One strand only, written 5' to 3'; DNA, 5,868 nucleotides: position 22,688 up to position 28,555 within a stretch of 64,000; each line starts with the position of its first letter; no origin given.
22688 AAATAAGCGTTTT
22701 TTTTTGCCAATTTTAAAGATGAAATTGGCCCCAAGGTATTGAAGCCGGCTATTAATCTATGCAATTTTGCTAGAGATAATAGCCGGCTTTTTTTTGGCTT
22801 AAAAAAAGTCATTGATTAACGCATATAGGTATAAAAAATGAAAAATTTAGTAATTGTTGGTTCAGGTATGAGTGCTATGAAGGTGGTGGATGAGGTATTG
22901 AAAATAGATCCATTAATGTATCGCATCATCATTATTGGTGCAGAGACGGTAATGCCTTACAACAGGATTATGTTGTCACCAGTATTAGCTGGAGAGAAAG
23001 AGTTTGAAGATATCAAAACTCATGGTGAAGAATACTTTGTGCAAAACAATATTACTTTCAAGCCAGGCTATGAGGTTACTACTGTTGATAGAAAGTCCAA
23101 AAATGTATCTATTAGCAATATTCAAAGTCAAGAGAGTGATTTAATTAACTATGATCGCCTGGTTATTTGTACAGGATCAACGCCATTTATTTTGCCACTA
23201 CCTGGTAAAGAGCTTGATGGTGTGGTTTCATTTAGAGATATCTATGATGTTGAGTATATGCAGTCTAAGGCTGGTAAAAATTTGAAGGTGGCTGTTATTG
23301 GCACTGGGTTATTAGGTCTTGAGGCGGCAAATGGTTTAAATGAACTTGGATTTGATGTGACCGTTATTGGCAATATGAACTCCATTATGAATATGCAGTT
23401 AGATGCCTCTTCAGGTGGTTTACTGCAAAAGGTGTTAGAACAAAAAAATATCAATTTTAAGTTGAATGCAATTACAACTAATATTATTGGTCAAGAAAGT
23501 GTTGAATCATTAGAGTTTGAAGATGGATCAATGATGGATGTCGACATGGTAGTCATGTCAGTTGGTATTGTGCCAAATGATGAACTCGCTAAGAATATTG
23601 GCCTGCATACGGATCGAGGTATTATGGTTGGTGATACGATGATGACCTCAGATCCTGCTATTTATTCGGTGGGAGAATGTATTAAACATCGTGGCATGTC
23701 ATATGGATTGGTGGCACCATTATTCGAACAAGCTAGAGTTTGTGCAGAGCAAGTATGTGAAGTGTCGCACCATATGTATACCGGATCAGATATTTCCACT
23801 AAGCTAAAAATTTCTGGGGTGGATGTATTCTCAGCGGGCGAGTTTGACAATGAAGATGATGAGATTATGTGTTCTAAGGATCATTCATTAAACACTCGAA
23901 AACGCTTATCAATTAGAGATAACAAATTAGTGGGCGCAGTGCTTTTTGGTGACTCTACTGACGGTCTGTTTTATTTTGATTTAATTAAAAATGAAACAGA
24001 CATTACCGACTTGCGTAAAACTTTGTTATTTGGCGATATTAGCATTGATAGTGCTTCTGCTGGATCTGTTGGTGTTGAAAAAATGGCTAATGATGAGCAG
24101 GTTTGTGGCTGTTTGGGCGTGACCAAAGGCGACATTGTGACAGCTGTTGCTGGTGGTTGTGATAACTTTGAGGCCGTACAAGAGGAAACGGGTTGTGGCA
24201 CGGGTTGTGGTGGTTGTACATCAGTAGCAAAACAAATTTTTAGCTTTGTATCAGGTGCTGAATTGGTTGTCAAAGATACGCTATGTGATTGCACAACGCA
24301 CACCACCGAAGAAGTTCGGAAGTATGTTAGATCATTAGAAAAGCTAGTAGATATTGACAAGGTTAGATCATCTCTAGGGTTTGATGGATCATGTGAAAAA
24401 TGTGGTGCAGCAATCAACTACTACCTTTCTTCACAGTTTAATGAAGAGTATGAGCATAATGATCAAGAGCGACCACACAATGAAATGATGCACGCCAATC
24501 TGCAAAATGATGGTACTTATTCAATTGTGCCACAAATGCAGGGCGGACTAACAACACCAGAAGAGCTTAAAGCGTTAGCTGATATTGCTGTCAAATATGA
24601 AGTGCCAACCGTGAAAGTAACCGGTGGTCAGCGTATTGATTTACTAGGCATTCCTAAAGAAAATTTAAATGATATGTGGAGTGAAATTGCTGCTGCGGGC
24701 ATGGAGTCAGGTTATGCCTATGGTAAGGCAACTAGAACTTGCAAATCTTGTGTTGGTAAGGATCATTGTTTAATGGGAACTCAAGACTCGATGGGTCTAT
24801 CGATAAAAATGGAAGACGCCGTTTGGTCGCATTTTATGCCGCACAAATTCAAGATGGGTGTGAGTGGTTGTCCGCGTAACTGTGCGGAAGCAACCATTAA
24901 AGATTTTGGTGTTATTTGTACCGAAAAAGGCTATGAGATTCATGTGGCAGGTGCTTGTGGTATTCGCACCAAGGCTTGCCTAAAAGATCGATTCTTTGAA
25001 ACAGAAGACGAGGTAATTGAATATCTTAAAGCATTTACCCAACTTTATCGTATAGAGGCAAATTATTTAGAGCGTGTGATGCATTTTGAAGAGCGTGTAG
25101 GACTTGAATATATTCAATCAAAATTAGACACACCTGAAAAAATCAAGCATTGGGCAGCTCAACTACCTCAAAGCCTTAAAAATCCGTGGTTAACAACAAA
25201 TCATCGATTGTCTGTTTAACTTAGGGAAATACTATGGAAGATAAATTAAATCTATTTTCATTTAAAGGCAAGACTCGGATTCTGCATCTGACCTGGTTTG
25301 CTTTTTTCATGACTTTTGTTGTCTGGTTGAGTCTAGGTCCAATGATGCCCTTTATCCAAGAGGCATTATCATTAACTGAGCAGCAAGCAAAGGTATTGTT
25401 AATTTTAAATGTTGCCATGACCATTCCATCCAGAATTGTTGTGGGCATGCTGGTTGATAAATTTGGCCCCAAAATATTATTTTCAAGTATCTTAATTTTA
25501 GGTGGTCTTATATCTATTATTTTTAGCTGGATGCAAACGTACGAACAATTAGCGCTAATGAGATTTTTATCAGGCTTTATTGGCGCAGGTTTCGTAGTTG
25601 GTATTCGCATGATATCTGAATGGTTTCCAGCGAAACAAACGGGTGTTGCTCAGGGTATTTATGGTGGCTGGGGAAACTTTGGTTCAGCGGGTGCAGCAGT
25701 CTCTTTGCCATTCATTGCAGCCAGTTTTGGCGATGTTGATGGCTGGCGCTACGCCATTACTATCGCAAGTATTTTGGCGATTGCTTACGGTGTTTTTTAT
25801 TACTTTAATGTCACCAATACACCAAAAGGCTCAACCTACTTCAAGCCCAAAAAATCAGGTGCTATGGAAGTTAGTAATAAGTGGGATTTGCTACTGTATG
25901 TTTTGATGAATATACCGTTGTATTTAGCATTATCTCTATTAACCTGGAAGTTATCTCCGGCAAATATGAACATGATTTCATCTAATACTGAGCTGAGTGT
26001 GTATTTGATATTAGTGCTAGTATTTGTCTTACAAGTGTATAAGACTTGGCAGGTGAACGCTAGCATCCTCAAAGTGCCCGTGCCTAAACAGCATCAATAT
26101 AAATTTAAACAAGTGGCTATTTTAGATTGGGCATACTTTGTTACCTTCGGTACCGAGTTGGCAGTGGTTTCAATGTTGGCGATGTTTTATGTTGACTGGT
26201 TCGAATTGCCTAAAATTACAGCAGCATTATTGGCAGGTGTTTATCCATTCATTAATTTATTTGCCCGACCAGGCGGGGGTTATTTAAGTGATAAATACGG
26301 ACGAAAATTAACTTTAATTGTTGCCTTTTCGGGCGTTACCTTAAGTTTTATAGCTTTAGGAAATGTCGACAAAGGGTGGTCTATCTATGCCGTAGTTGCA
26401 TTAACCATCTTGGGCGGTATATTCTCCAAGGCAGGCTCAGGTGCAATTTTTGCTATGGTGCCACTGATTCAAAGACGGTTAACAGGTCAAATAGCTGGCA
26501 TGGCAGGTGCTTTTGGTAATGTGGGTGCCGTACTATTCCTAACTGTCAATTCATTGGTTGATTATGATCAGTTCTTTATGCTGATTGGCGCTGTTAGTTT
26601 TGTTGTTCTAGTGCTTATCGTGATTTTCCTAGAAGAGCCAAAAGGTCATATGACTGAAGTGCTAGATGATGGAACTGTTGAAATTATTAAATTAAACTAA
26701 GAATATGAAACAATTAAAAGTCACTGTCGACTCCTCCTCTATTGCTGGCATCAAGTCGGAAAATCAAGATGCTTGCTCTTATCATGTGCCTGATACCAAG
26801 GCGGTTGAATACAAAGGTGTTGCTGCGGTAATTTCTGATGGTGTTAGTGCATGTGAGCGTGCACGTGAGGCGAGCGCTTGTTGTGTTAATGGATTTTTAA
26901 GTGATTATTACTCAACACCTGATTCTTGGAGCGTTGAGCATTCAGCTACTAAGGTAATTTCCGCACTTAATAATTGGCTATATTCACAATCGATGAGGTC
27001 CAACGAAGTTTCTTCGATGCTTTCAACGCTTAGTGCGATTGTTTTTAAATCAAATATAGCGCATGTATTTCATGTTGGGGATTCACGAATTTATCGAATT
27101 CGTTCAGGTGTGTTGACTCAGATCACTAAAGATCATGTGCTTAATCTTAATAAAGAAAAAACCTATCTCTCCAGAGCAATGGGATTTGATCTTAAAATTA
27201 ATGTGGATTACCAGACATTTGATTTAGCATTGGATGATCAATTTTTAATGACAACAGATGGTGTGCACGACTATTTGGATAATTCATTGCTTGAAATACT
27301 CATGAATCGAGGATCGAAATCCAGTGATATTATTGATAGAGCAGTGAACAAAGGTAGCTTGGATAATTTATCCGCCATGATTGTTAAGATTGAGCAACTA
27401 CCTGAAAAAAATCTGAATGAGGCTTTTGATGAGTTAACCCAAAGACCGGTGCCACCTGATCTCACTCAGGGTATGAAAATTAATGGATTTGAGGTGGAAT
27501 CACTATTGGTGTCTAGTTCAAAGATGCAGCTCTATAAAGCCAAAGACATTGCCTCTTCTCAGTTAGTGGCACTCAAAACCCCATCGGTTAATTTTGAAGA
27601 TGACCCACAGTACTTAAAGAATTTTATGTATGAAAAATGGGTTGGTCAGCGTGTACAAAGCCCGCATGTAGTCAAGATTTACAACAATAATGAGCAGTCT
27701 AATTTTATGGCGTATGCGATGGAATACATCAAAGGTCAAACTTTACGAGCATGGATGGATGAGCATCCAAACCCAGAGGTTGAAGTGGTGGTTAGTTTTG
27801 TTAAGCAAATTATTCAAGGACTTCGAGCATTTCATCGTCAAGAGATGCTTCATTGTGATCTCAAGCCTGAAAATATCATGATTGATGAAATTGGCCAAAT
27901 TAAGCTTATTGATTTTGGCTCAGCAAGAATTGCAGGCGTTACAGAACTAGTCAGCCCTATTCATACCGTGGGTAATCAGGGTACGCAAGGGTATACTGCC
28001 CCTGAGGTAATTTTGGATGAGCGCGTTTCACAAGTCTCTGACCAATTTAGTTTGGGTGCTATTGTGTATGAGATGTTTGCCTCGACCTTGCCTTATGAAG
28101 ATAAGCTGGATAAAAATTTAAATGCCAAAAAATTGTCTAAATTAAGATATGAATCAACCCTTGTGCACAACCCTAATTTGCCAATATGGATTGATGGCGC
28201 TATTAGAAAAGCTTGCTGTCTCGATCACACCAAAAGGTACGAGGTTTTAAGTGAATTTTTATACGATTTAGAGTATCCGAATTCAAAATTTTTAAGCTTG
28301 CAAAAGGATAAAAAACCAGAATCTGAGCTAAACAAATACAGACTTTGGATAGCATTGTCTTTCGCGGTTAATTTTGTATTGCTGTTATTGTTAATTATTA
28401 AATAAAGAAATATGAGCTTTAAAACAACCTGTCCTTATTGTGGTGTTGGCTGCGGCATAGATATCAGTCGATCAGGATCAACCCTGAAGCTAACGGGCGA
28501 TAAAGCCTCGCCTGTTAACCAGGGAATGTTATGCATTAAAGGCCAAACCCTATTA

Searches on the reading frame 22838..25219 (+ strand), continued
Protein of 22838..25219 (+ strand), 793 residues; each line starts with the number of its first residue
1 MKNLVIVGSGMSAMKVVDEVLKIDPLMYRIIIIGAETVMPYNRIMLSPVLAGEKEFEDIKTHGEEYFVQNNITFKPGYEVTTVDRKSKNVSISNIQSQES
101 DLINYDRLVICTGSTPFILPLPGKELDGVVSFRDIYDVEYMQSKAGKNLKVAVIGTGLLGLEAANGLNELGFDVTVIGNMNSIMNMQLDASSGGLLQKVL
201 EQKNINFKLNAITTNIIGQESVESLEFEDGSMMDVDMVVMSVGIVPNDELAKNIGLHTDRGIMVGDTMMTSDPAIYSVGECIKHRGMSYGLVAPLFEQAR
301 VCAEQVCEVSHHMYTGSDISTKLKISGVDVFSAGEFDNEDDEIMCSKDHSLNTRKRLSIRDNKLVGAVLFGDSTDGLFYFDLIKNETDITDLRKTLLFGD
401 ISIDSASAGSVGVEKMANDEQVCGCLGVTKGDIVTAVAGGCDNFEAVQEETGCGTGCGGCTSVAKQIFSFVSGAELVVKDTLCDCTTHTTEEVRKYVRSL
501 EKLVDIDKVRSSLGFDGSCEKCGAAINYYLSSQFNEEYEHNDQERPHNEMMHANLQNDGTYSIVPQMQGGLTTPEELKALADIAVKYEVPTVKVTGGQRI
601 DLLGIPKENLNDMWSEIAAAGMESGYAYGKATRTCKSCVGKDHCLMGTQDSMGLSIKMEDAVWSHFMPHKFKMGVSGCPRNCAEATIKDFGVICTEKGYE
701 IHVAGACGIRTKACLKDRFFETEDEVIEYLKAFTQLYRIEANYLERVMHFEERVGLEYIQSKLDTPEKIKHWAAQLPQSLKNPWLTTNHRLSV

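Call 56: search_solved_structures(query=P0008, max_evalue=0.001, show_alignments=3)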
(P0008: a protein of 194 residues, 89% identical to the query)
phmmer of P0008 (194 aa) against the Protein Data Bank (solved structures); distinct sequences matched with E-value up to 0.001: 8.
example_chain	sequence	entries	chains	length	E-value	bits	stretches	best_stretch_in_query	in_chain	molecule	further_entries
6wsh_A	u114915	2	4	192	2e-19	73.5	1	6-187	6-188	Response regulator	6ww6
1s8n_A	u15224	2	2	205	2.2e-18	70.1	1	17-188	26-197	putative antiterminator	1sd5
4akk_A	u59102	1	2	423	2.3e-11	47.3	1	121-188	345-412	NITRATE REGULATORY PROTEIN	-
6er7_A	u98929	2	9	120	3.1e-05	27.3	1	6-112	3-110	120aa long hypothetical chemotaxis protein (CheY)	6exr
1qo0_D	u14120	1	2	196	0.00011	25.5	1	78-187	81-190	AMIR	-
3f6p_A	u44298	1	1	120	0.0002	24.7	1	6-104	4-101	Transcriptional regulatory protein yycF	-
2zwm_A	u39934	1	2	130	0.00023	24.5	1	6-104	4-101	Transcriptional regulatory protein yycF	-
1nxo_A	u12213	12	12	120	0.00092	22.6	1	6-117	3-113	DNA-binding response regulator | Response regulator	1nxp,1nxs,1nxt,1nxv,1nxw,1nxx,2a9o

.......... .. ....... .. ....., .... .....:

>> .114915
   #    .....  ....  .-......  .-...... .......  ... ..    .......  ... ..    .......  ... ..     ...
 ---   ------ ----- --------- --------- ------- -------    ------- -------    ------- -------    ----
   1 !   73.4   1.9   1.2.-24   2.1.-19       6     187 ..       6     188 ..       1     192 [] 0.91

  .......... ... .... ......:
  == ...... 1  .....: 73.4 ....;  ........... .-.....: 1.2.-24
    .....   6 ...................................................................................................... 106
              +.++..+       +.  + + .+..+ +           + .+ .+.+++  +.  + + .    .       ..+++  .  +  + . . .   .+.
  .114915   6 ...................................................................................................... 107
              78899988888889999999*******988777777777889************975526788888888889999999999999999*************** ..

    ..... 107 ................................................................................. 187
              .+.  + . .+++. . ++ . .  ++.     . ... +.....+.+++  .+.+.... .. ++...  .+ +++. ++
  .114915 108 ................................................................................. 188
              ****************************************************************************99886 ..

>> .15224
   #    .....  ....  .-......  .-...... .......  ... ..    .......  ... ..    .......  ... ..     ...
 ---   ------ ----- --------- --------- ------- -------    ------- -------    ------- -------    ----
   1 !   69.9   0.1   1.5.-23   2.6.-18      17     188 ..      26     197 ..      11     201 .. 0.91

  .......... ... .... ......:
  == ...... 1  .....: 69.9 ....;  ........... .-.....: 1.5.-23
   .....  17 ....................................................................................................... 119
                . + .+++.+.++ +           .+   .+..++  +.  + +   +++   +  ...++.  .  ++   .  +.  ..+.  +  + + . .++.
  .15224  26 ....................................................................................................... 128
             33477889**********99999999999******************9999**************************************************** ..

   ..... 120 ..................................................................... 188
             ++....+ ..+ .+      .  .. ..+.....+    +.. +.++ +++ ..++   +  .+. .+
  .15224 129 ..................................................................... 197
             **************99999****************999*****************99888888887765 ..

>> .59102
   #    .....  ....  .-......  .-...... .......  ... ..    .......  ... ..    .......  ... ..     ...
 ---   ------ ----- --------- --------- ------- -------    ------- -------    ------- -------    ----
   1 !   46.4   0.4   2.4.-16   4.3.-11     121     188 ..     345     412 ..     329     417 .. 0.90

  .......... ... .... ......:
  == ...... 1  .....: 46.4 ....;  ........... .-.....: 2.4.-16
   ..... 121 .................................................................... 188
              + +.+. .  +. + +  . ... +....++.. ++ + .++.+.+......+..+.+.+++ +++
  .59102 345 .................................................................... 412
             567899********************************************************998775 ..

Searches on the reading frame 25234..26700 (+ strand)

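Call 7: search_protein_families(library=pfam, proteins=[window:25234-26700:+])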
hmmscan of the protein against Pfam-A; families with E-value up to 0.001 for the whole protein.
window:25234-26700:+ (488 aa): 2 families
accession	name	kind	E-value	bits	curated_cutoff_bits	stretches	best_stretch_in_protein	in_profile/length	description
PF07690.21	MFS_1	-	8.4e-39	133.9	33.4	2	21-237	2-225/347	Major Facilitator Superfamily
PF00083.30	Sugar_tr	-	0.00012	21.6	22.3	0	50-191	47-190/452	Sugar (and other) transporter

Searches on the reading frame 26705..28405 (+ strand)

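Call 7: search_protein_families(library=pfam, proteins=[window:26705-28405:+])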
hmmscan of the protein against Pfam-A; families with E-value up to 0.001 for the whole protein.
window:26705-28405:+ (566 aa): 6 families
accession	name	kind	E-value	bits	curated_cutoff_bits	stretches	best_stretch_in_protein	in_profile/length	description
PF00069.31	Pkinase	-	8.8e-42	143.8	31.7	1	276-513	15-253/263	Protein kinase domain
PF07714.23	PK_Tyr_Ser-Thr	-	2.1e-22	80.1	23.1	1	280-508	23-245/258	Protein tyrosine and serine/threonine kinase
PF13672.11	PP2C_2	-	3.4e-15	56.6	24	1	18-193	10-180/209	Protein phosphatase 2C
PF03109.22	ABC1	-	2.7e-06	27.2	22.9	1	322-407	132-214/244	ABC1 atypical kinase-like domain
PF01636.29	APH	-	3.6e-06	27.3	23.2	0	382-409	171-199/239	Phosphotransferase enzyme family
PF07387.17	Seadorna_VP7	-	2.2e-05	24.1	20.3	1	363-406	141-189/308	Seadornavirus VP7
